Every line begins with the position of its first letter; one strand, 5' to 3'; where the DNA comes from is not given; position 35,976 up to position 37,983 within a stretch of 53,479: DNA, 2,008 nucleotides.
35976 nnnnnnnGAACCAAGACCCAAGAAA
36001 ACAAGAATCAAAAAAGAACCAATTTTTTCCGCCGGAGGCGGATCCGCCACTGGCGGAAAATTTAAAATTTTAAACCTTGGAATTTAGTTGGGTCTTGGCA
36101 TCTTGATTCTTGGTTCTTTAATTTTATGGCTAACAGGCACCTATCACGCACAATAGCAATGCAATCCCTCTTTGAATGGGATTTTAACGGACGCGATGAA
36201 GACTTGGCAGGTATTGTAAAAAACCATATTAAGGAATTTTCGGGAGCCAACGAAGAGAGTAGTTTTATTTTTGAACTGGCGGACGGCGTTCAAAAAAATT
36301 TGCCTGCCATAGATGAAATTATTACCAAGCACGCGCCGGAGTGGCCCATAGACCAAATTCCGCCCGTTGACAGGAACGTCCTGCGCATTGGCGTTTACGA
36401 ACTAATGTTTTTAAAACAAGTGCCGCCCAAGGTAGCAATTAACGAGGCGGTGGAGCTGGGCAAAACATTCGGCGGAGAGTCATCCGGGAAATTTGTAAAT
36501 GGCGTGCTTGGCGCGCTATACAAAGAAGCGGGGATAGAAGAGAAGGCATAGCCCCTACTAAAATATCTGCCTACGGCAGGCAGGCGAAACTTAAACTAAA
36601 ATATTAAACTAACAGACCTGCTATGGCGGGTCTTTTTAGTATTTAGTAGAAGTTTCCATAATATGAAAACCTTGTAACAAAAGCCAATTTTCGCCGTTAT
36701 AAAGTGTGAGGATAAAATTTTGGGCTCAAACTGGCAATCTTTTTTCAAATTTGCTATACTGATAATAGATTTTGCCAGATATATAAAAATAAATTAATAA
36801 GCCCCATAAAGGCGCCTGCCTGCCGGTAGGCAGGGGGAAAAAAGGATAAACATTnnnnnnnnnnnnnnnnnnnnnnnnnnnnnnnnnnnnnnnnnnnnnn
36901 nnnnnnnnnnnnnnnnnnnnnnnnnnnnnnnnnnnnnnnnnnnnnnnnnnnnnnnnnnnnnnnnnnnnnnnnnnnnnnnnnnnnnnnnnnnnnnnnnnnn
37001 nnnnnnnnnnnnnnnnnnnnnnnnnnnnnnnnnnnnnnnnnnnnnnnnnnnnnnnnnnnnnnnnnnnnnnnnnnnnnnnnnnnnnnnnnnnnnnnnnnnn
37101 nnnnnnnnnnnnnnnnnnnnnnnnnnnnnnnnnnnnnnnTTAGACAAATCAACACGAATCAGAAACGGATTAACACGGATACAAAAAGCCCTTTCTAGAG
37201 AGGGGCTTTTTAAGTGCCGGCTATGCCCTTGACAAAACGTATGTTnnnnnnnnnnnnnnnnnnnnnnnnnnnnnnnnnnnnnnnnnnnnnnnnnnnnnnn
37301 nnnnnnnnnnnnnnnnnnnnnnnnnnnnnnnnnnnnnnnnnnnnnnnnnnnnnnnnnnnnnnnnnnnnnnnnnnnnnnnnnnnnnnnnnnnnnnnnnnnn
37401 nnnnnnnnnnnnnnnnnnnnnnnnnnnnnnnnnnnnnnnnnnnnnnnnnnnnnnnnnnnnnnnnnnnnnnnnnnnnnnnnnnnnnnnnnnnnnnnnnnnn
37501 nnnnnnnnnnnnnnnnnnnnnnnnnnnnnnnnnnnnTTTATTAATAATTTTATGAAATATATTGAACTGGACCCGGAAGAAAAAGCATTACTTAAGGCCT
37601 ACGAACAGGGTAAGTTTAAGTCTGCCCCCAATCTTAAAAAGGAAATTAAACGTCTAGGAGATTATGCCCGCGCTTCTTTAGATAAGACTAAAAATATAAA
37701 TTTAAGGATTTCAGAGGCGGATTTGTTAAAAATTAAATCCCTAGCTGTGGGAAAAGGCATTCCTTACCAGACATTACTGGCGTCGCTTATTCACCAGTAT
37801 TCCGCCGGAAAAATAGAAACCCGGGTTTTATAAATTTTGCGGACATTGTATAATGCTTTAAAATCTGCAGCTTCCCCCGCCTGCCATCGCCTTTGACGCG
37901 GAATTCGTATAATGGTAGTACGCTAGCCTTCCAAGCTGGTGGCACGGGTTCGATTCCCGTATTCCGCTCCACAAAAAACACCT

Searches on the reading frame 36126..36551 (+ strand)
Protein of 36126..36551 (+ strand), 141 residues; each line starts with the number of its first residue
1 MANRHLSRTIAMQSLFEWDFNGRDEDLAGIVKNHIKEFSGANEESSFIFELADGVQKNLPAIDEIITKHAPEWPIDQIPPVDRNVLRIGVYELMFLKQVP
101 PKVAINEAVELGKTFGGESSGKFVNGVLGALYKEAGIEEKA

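Call 14: search_protein_families(library=pfam, proteins=[window:36126-36551:+], max_evalue=0.01)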
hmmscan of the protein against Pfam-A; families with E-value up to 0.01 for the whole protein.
window:36126-36551:+ (141 aa): 1 family
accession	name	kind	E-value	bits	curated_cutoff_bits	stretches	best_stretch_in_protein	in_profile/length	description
PF01029.23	NusB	-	3.8e-38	131.3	23.1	1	7-132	3-132/133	NusB family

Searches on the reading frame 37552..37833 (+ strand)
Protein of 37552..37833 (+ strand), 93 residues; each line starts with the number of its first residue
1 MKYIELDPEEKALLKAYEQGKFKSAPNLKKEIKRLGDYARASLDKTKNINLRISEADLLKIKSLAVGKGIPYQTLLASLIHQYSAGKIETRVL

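Call 14: search_protein_families(library=pfam, proteins=[window:37552-37833:+], max_evalue=0.01)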
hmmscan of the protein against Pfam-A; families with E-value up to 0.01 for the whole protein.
window:37552-37833:+ (93 aa): 1 family
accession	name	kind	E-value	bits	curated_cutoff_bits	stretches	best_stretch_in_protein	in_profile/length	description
PF12441.14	CopG_antitoxin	-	1.2e-05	26.4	28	1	45-81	41-77/79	CopG antitoxin of type II toxin-antitoxin system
